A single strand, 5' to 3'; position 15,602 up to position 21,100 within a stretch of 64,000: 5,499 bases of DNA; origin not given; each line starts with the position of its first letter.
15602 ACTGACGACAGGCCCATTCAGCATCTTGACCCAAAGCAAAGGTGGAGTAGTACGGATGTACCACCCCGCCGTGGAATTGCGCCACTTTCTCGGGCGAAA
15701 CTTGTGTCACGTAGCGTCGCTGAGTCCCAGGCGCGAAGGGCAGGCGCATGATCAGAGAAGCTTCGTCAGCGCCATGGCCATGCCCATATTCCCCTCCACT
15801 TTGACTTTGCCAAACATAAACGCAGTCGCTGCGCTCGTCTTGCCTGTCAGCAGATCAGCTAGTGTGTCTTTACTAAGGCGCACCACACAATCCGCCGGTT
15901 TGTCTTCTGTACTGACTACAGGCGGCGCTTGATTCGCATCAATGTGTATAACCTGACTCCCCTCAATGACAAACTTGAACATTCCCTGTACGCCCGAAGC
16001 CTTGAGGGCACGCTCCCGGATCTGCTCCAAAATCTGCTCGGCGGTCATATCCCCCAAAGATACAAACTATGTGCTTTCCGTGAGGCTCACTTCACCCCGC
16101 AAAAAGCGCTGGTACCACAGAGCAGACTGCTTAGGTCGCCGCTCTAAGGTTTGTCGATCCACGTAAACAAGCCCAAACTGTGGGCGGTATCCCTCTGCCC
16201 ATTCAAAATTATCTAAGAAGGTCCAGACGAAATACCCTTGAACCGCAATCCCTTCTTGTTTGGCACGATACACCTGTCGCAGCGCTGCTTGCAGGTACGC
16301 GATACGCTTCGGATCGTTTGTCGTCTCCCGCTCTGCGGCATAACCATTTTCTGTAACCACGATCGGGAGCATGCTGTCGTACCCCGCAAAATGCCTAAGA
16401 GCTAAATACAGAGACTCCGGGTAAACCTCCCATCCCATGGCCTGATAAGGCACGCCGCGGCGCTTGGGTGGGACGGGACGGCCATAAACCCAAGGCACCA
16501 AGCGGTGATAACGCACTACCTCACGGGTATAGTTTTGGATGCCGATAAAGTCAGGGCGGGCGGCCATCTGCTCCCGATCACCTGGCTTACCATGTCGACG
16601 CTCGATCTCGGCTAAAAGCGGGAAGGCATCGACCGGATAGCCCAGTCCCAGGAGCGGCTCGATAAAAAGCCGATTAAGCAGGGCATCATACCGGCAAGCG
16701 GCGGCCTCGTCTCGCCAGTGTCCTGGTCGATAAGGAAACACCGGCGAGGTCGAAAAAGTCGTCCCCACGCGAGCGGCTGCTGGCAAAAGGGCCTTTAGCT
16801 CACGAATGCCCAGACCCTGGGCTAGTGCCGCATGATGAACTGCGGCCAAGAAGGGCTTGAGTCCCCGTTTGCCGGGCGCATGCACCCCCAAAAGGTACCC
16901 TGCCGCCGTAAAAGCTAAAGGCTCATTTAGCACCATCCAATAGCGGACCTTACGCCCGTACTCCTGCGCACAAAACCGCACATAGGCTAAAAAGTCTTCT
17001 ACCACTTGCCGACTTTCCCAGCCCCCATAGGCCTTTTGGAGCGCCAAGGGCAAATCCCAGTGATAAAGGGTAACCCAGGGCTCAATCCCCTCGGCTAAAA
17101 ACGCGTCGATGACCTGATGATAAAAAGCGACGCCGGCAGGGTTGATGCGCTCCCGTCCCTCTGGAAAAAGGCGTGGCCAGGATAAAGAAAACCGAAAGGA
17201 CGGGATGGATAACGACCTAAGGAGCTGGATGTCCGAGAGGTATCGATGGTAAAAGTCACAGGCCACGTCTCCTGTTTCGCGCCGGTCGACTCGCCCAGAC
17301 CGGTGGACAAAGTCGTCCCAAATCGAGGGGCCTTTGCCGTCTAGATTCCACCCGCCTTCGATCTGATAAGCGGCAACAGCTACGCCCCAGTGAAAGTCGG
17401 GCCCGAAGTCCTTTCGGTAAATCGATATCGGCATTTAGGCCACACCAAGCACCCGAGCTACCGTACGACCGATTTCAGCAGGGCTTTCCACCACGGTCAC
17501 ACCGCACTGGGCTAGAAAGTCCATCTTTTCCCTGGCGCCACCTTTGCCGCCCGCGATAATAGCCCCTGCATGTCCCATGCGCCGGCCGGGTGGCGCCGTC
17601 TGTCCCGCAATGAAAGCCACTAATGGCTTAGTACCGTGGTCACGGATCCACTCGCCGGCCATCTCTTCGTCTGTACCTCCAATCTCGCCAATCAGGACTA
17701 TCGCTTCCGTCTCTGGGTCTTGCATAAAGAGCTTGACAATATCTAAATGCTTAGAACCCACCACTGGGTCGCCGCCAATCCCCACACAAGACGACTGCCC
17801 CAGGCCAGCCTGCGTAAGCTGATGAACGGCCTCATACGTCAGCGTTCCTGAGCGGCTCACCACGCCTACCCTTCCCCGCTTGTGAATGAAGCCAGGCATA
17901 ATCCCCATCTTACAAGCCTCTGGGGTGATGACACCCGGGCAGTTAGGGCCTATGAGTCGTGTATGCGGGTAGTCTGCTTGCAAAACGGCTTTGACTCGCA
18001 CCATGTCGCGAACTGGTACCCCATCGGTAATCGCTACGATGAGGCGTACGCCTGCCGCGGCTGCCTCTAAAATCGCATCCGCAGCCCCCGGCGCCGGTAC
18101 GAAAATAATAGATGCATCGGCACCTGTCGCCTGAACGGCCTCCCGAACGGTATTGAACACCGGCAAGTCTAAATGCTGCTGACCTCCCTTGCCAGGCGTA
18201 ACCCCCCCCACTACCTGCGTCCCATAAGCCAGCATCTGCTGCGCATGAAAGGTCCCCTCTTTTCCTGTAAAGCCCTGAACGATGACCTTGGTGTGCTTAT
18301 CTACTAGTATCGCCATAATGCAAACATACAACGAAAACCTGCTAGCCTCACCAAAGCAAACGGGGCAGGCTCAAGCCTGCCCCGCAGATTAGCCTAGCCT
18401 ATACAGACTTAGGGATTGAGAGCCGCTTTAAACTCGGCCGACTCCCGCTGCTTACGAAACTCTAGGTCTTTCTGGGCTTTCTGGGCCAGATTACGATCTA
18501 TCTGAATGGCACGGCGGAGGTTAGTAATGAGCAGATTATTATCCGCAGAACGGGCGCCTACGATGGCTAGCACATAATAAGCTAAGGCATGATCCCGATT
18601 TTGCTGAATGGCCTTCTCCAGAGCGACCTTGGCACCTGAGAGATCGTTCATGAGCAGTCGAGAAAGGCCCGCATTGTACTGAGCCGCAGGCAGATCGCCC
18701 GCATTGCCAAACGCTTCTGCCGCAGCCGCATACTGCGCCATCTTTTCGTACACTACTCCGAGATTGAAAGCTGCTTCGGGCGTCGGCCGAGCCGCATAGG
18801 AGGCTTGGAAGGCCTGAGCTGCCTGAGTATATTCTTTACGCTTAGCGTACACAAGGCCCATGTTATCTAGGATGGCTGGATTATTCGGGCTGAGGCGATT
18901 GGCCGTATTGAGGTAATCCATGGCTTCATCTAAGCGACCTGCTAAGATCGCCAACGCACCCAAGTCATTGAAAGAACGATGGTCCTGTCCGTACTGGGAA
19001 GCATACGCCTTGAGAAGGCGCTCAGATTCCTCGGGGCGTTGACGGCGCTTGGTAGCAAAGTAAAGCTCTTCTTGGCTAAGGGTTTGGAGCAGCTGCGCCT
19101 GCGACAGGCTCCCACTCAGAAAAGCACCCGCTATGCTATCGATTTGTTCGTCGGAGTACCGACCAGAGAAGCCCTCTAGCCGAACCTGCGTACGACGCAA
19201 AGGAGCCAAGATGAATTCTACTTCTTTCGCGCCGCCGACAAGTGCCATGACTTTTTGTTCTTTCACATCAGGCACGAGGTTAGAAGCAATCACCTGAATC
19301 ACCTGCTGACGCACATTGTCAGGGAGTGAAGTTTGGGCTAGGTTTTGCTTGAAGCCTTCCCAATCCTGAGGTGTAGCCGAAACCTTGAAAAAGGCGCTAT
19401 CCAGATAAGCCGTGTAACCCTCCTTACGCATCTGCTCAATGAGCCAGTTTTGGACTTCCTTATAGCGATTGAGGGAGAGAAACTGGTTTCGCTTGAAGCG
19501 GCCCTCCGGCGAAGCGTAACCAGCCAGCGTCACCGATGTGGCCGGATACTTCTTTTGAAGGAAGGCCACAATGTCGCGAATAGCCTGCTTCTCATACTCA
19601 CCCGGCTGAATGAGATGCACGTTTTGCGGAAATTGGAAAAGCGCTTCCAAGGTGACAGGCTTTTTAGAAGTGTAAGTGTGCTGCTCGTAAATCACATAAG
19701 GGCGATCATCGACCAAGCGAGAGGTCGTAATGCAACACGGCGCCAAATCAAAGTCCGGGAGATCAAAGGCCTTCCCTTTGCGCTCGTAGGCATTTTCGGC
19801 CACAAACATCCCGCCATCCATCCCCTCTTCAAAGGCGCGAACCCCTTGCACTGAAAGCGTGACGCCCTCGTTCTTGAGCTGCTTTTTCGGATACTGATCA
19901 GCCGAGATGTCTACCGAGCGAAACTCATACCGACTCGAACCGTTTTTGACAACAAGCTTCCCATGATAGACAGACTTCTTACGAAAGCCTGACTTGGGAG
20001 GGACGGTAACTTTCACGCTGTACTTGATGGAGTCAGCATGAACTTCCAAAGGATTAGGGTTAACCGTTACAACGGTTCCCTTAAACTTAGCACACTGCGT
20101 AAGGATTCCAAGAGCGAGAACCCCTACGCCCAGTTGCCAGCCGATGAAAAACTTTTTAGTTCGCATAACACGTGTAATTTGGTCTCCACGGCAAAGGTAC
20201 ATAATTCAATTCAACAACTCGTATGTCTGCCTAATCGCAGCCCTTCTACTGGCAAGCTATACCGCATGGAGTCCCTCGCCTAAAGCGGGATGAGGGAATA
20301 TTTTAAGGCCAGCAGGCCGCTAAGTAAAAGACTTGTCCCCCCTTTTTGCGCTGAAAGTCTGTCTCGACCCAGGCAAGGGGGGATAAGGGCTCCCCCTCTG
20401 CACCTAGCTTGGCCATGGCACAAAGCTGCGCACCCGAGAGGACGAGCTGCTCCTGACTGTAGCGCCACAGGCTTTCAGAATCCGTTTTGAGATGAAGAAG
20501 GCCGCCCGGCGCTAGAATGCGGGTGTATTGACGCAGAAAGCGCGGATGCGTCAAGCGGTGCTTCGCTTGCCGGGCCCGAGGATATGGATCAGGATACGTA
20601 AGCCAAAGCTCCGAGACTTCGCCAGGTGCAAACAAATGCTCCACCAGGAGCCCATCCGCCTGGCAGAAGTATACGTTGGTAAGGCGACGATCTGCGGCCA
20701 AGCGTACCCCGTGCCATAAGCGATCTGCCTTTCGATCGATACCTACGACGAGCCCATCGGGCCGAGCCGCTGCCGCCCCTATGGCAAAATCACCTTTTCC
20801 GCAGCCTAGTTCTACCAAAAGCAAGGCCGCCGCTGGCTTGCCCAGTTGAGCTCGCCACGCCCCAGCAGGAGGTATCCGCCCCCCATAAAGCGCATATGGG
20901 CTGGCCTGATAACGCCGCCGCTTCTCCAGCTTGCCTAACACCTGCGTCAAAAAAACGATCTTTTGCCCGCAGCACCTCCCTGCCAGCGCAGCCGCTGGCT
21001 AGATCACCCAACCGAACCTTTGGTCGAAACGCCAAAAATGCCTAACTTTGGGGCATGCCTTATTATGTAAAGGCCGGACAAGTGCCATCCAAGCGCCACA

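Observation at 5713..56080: Pervasive leaderless architecture: -7 promoter element sits 3-8 nt before the start codon of 17 genes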

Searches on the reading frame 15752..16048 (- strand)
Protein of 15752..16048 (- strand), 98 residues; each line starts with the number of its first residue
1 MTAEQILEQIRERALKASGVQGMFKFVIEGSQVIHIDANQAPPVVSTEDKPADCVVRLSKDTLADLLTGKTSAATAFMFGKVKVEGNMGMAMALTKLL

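Call 37: search_protein_families(library=pfam, proteins=[window:15752-16048:-])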
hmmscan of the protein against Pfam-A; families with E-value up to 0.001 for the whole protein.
window:15752-16048:- (98 aa): 2 families
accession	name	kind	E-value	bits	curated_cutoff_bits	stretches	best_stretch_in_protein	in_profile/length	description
PF02036.22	SCP2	-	3.9e-18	66.1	21.3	1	4-98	2-100/101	SCP-2 sterol transfer family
PF14864.11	Alkyl_sulf_C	-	3e-05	24.7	27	1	47-98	62-113/125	Alkyl sulfatase C-terminal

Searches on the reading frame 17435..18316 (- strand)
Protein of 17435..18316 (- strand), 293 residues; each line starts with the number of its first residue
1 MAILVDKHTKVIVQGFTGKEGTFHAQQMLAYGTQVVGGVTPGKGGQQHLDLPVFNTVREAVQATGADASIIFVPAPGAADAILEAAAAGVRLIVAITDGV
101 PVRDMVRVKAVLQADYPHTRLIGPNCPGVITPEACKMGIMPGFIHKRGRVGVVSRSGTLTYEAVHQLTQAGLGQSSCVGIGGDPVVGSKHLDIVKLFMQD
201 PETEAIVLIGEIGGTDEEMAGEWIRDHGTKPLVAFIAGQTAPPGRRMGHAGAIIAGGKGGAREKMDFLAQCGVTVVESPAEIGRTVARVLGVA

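Call 37: search_protein_families(library=pfam, proteins=[window:17435-18316:-])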
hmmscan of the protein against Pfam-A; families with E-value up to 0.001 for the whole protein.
window:17435-18316:- (293 aa): 4 families
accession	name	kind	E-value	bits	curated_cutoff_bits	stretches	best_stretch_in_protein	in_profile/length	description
PF02629.25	CoA_binding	-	2.9e-31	108.5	22.3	1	6-99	1-97/97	CoA binding domain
PF00549.24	Ligase_CoA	-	1.5e-25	90.2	24.5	1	153-261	1-115/128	CoA-ligase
PF13607.11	Succ_CoA_lig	-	7.1e-11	42.5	27.4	1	147-282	1-131/138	Succinyl-CoA ligase like flavodoxin domain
PF13380.12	CoA_binding_2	-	0.00027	21.8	22.8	0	19-131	14-115/116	CoA binding domain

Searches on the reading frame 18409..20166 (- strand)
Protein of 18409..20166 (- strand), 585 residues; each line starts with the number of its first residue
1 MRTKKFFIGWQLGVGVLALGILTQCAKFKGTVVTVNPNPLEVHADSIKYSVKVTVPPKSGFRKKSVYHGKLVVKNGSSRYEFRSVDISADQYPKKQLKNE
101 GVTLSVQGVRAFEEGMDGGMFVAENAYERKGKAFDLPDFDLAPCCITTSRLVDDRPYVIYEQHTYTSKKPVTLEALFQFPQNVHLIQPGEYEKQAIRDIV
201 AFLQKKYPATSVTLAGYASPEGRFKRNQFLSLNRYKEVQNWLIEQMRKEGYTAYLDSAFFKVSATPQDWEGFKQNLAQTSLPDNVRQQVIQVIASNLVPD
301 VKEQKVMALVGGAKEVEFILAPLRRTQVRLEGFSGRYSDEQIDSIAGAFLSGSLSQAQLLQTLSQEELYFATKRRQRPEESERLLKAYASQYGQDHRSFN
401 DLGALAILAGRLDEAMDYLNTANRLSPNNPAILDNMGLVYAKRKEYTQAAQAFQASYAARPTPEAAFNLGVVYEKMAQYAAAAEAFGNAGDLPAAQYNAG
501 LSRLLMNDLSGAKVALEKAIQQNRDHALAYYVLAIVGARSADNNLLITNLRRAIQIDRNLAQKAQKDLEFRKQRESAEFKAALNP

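Call 38: search_protein_families(library=pfam, proteins=[window:18409-20166:-])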
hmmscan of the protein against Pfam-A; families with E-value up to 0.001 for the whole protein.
window:18409-20166:- (585 aa): 13 families
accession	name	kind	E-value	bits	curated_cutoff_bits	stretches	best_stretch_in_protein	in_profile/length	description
PF07719.23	TPR_2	-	4.4e-14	51.8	27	0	399-429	4-34/34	Tetratricopeptide repeat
PF00515.34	TPR_1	-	1.3e-11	44.3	27.8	0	464-489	2-27/34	Tetratricopeptide repeat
PF13414.12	TPR_11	-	2.1e-09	37.3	26.8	1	410-442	8-40/42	TPR repeat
PF13181.12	TPR_8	-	6.2e-09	35.8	25.7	0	397-429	2-34/34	Tetratricopeptide repeat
PF13432.12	TPR_16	-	4.5e-08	33.8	32.7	0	374-430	9-65/65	Tetratricopeptide repeat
PF13431.12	TPR_17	-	1e-07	32.1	24.4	0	419-450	2-33/34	Tetratricopeptide repeat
PF14559.12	TPR_19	-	6.1e-06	26.9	25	0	376-432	5-61/68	Tetratricopeptide repeat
PF13428.12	TPR_14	-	8.8e-06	26.4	23.5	0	402-435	7-40/44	Tetratricopeptide repeat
PF13371.12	TPR_9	-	5.7e-05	23.5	35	0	403-465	2-64/73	Tetratricopeptide repeat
PF00691.25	OmpA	-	0.00013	22.7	27.2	1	192-245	13-67/98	OmpA family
PF13424.12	TPR_12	-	0.00029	21.4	30.1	0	432-486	5-68/77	Tetratricopeptide repeat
PF13174.12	TPR_6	-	0.00054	20.9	26.3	0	495-523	2-30/33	Tetratricopeptide repeat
PF13176.12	TPR_7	-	0.00068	20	27.9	0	433-464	2-33/36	Tetratricopeptide repeat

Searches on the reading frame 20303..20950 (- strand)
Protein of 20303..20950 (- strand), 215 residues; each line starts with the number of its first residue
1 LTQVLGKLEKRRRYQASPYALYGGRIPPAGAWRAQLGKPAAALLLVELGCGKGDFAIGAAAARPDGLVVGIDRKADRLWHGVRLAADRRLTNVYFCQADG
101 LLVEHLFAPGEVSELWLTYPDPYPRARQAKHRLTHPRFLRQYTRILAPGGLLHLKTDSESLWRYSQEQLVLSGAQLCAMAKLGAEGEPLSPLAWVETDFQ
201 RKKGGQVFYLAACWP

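Call 38: search_protein_families(library=pfam, proteins=[window:20303-20950:-])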
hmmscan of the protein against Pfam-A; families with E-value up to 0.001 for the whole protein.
window:20303-20950:- (215 aa): 6 families
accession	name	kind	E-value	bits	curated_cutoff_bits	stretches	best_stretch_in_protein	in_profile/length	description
PF02390.23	Methyltransf_4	-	2.5e-28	99.2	24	1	43-169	3-130/173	Putative methyltransferase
PF13847.12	Methyltransf_31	-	2.2e-08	34.3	27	1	46-104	8-67/145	Methyltransferase domain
PF13649.12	Methyltransf_25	-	1.3e-05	26.2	27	1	46-108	2-61/97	Methyltransferase domain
PF24675.1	NpmA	-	6.1e-05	22.8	60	1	44-81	26-63/214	16S rRNA (adenine(1408)-N(1))-methyltransferase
PF08242.18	Methyltransf_12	-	0.00057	21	30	0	46-104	1-59/98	Methyltransferase domain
PF13489.12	Methyltransf_23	-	0.0008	19.6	27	0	44-73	25-52/164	Methyltransferase domain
